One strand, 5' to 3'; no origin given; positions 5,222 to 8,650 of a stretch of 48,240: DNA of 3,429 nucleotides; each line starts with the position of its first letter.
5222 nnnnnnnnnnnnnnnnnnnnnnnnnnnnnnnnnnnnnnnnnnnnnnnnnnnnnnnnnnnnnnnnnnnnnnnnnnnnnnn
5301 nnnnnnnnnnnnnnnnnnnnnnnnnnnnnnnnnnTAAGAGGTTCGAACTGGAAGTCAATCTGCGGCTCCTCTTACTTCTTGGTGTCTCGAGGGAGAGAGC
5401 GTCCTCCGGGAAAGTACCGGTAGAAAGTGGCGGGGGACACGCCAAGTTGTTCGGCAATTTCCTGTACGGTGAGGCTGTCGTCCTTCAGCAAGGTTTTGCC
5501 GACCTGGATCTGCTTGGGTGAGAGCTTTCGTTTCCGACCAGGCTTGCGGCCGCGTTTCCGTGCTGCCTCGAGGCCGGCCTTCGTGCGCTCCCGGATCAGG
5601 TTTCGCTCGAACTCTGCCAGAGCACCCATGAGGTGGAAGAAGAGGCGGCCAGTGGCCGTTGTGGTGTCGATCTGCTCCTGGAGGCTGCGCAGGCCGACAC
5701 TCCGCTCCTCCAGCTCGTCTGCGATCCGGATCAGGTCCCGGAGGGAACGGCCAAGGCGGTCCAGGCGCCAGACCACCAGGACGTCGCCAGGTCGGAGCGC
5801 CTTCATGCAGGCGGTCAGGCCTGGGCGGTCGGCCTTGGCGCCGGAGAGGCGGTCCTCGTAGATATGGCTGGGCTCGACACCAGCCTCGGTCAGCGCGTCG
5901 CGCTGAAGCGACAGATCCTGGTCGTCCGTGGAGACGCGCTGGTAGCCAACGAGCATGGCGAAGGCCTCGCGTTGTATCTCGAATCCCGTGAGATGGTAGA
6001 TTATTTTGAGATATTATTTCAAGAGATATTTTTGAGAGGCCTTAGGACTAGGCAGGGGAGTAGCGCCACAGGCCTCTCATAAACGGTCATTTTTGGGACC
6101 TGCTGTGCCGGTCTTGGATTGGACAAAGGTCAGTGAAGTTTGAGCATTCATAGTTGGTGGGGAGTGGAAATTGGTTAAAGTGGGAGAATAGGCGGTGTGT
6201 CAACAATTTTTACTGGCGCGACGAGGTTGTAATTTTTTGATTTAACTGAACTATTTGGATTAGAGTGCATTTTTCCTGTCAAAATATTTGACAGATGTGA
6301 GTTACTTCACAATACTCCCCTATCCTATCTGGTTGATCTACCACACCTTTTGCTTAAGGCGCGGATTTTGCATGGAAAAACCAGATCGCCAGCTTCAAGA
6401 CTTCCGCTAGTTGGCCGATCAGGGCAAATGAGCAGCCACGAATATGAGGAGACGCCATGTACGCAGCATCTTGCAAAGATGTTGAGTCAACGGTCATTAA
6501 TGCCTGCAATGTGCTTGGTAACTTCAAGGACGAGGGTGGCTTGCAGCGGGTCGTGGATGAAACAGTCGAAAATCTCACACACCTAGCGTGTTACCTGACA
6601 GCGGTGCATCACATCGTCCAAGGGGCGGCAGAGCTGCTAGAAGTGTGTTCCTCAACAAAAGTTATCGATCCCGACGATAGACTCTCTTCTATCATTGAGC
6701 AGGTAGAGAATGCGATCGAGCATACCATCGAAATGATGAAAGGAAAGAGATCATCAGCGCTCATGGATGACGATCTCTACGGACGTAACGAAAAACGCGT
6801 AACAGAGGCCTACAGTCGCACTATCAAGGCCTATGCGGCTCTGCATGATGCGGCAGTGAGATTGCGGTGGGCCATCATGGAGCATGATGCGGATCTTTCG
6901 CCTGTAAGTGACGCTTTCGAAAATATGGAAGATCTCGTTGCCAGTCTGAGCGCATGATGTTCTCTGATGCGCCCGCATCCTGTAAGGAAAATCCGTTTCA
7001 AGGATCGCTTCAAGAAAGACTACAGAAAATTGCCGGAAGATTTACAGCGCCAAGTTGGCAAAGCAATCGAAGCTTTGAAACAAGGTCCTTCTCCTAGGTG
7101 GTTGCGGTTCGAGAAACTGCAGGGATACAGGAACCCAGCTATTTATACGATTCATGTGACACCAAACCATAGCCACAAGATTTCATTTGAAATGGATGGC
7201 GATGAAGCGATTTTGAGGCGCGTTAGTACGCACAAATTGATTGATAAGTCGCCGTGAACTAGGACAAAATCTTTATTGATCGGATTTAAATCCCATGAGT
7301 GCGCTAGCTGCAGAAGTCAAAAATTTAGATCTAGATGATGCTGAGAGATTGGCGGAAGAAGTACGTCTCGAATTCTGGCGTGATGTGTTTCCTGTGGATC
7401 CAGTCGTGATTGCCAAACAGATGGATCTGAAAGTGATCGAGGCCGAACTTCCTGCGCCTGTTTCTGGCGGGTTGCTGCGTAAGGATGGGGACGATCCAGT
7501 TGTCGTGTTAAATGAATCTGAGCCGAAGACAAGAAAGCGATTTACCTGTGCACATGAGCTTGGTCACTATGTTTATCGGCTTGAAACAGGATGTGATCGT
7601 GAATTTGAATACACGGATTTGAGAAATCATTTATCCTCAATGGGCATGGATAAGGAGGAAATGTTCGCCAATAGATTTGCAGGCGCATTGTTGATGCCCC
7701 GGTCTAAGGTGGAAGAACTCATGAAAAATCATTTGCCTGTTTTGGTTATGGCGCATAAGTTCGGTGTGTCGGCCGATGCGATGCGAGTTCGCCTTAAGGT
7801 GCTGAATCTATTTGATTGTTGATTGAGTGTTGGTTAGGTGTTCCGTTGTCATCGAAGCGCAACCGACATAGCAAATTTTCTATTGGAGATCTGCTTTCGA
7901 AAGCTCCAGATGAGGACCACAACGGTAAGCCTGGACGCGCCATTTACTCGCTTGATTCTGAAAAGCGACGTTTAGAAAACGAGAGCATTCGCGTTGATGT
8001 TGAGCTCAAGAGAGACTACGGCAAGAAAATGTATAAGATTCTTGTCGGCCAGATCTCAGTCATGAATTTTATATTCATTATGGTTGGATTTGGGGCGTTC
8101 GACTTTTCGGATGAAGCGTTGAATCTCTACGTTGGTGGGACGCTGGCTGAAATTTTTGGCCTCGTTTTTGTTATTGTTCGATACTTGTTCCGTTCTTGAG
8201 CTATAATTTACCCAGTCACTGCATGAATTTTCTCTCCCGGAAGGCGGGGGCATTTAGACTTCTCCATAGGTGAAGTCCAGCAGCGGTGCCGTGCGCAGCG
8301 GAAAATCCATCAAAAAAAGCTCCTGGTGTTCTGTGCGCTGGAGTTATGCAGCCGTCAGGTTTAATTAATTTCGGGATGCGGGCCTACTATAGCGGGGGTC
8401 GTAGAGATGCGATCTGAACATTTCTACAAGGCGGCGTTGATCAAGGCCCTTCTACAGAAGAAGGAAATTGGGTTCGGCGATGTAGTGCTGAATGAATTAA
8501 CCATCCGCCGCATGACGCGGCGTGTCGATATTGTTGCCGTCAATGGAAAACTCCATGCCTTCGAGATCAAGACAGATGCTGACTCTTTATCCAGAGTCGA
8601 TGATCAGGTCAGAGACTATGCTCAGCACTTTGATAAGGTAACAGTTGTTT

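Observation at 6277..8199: Four-gene operon joining an unknown helical protein, a RelE/ParE toxin, a stand-alone ImmA/IrrE protease and a small membrane protein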

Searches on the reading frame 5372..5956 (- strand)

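Call 3: search_protein_families(library=pfam, proteins=[window:5372-5956:-], max_evalue=0.1)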
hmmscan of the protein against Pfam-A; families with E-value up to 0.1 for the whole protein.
window:5372-5956:- (194 aa): 32 families (the best 25 are shown)
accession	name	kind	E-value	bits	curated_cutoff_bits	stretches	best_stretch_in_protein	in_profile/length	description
PF00239.26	Resolvase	-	3.1e-49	167.2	23.3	1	3-138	2-145/145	Resolvase, N terminal domain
PF02796.21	HTH_7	-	5.3e-10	39.7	23.8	1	140-184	1-44/45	Helix-turn-helix domain of resolvase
PF00440.29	TetR_N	-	1.7e-08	34.6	24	1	160-184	15-39/47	Bacterial regulatory proteins, tetR family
PF13551.12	HTH_29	-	1.2e-06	28.9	28.1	1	157-181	8-32/64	Winged helix-turn helix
PF13565.12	HTH_32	-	1.7e-06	28.9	33.7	1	124-181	8-72/73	Homeodomain-like domain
PF13412.12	HTH_24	-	9.4e-05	22.4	21.9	1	155-181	11-37/48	Winged helix-turn-helix DNA-binding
PF13384.12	HTH_23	-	0.00012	22.2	24.6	1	158-181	14-37/50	Homeodomain-like domain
PF12728.13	HTH_17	-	0.00034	21.2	27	1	162-181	2-21/51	Helix-turn-helix domain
PF08279.18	HTH_11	-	0.00047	20.4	25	1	154-181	7-35/55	HTH domain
PF13022.12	HTH_Tnp_1_2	-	0.0013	19.3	27.9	1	143-181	5-46/122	Helix-turn-helix of insertion element transposase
PF08220.18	HTH_DeoR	-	0.0014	18.7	21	1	154-177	7-30/57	DeoR-like helix-turn-helix domain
PF13560.12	HTH_31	-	0.0015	19.2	27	1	161-190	14-43/64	Helix-turn-helix domain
PF01978.25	TrmB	-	0.0017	18.6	25.6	1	145-181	6-42/68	Sugar-specific transcriptional regulator TrmB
PF08281.18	Sigma70_r4_2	-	0.0019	18.2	25.7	1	160-181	25-46/54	Sigma-70, region 4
PF13309.12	HTH_22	-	0.0031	17.9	29.6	1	163-181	43-61/63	HTH domain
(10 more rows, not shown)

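Call 4: search_protein_families(library=ncbifam, proteins=[window:5372-5956:-], max_evalue=0.1)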
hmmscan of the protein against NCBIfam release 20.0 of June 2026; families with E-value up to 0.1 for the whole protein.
window:5372-5956:- (194 aa): 19 families
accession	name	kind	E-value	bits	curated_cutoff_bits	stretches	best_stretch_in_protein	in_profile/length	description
NF041201.1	recomb_XisF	equivalog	2.5e-26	92.6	375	1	3-139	2-143/465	fdxN element excision recombinase XisF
NF009949.0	PRK13413.1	equivalog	6.8e-18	65.1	272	1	1-182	1-193/203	master DNA invertase Mpi family serine-type recombinase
NF047343.1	SCCmet_CcrB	equivalog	9.2e-14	51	900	1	28-131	44-150/542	cassette chromosome recombinase CcrB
NF047347.1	SCCmet_CcrC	equivalog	7.9e-13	47.7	900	1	30-137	43-154/558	cassette chromosome recombinase CcrC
NF047344.1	SCCmet_CcrA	equivalog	1.6e-09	37.4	700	1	3-137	5-147/442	cassette chromosome recombinase CcrA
NF049883.1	resolv_YneB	equivalog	2.3e-07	30.5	175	1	5-167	5-185/211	YneB family resolvase-like protein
NF007015.0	PRK09480.1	equivalog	0.00016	21.3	120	1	159-184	28-53/197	nucleoid occlusion factor SlmA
NF033518.0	transpos_IS607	equivalog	0.00053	19.6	110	1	3-77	57-139/187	IS607 family transposase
TIGR01764.1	excise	domain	0.00061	20.1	28.8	1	162-180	2-20/49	excisionase family DNA-binding protein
NF033545.0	transpos_IS630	equivalog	0.00083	18.9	100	1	121-182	33-105/299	IS630 family transposase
TIGR02937.1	sigma70-ECF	superfamily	0.0049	16.5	42.9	1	92-180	97-152/165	sigma-70 family RNA polymerase sigma factor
NF003361.0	PRK04435.1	equivalog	0.015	15.1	131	1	148-181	22-55/148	ACT domain-containing protein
NF053606.1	Sta1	subfamily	0.021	15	80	1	145-180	18-53/100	Sta1 family transcriptional regulator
NF053736.1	AcpB_EbpR_MafR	subfamily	0.023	14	130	1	154-181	90-117/481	AcpB/EbpR/MafR family transcriptional regulator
NF045644.1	TransRegBhcR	equivalog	0.025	13.8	350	1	148-181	27-60/267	HTH-type transcriptional regulator BhcR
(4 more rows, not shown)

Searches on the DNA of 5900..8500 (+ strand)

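Call 86: search_rna_families(source=window, start=5900, end=8500, threshold=evalue, max_evalue=1)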
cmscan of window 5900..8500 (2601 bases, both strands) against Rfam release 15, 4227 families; matches with E-value up to 1: 0.
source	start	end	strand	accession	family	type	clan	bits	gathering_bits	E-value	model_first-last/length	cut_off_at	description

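Call 94: search_dna_similar(query=L042:4410-5279:+, collection=ecoli_genomes, mode=near, max_rows=12, rows=spread)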
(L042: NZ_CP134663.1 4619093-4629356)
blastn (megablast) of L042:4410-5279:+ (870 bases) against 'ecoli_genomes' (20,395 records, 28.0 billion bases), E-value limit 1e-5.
Records with a match: 69; places in all: 69; records where one place covers at least 80% of the query: 69.
Genomes with a match: 69 of 5426; with a place that covers at least 80% of the query: 69. Places per genome that has any: lowest 1, median 1, highest 1. On chromosomes: 69 places; on plasmids: 0.
Best place of each record, by identity: >=99% 69.
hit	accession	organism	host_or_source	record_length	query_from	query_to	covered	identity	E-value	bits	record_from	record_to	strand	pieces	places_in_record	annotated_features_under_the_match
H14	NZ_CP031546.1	Escherichia coli strain cq9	pig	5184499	1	870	100%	100.0%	0e+0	1607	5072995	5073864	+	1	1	ImmA/IrrE family metallo-endopeptidase | hypothetical protein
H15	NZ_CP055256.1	Escherichia coli strain AH25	chicken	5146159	1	870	100%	100.0%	0e+0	1607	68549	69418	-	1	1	ImmA/IrrE family metallo-endopeptidase | hypothetical protein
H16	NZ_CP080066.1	Escherichia coli strain 19SZHZ803Rt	Homo sapiens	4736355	1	870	100%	100.0%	0e+0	1607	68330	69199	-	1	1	ImmA/IrrE family metallo-endopeptidase | hypothetical protein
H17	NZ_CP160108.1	Escherichia coli strain 729_141114_1_15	Poultry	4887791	1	870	100%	100.0%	0e+0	1607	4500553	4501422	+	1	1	ImmA/IrrE family metallo-endopeptidase | hypothetical protein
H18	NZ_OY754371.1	Escherichia coli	-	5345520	1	870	100%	100.0%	0e+0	1607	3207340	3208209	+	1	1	ImmA/IrrE family metallo-endopeptidase | hypothetical protein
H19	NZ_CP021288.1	Escherichia coli strain PA45B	Homo sapiens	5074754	1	870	100%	99.8%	0e+0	1596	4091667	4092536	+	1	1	ImmA/IrrE family metallo-endopeptidase | hypothetical protein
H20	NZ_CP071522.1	Escherichia coli strain UPEC129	Homo sapiens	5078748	1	870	100%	99.8%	0e+0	1596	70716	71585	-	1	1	ImmA/IrrE family metallo-endopeptidase | hypothetical protein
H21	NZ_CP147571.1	Escherichia coli strain GN04275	Homo sapiens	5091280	1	870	100%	99.8%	0e+0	1596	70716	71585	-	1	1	ImmA/IrrE family metallo-endopeptidase | hypothetical protein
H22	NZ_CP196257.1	Escherichia coli strain AH19E045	Homo sapiens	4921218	1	870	100%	99.8%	0e+0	1596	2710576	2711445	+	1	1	ImmA/IrrE family metallo-endopeptidase | hypothetical protein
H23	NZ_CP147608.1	Escherichia coli strain GN06489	Homo sapiens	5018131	1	870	100%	99.7%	0e+0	1591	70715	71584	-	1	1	ImmA/IrrE family metallo-endopeptidase | hypothetical protein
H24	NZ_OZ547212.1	Escherichia coli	Homo sapiens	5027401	1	870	100%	99.7%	0e+0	1591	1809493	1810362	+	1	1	ImmA/IrrE family metallo-endopeptidase | hypothetical protein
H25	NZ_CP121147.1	Escherichia coli strain E20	chicken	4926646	1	870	100%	99.5%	0e+0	1585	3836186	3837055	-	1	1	ImmA/IrrE family metallo-endopeptidase | hypothetical protein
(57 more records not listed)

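Call 95: get_annotated_region(hit=H14, flank=9000)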
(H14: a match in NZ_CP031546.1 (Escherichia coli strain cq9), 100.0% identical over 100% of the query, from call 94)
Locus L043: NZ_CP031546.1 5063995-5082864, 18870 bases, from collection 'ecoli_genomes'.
description: Escherichia coli strain cq9 chromosome, complete genome
organism: Escherichia coli strain cq9 (NCBI taxid 562)
replicon: chromosome; assembly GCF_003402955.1
host: pig; source: feces; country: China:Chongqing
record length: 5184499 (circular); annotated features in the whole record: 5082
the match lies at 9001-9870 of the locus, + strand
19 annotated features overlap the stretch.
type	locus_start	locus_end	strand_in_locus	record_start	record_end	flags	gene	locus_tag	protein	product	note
CDS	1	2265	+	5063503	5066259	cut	-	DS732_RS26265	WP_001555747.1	TOPRIM and DUF927 domain-containing protein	-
CDS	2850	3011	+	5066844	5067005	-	-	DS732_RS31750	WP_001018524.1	hypothetical protein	-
CDS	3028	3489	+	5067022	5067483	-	-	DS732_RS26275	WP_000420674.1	DUF2824 family protein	-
CDS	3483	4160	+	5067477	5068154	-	-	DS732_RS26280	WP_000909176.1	hypothetical protein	-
CDS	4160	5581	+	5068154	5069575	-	-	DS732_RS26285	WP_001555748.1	phage DNA ejection protein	-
CDS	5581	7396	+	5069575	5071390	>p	-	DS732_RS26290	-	injection protein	incomplete; partial in the middle of a contig; missing C-terminus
CDS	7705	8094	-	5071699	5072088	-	-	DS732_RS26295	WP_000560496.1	hypothetical protein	-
CDS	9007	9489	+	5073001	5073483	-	-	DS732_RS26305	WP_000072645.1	ImmA/IrrE family metallo-endopeptidase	-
CDS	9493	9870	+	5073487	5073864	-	-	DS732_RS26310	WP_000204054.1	hypothetical protein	-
CDS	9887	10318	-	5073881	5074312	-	-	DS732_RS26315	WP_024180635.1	hypothetical protein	-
CDS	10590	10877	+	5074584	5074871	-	-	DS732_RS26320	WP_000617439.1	PerC family transcriptional regulator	-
CDS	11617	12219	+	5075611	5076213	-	dinD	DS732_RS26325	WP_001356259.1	DNA damage-inducible protein D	-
CDS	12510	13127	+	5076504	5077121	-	yicG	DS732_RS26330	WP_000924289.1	trimeric intracellular cation channel family protein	-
CDS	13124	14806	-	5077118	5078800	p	ligB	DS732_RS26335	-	NAD-dependent DNA ligase LigB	internal stop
CDS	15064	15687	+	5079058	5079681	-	gmk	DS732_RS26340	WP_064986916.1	guanylate kinase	-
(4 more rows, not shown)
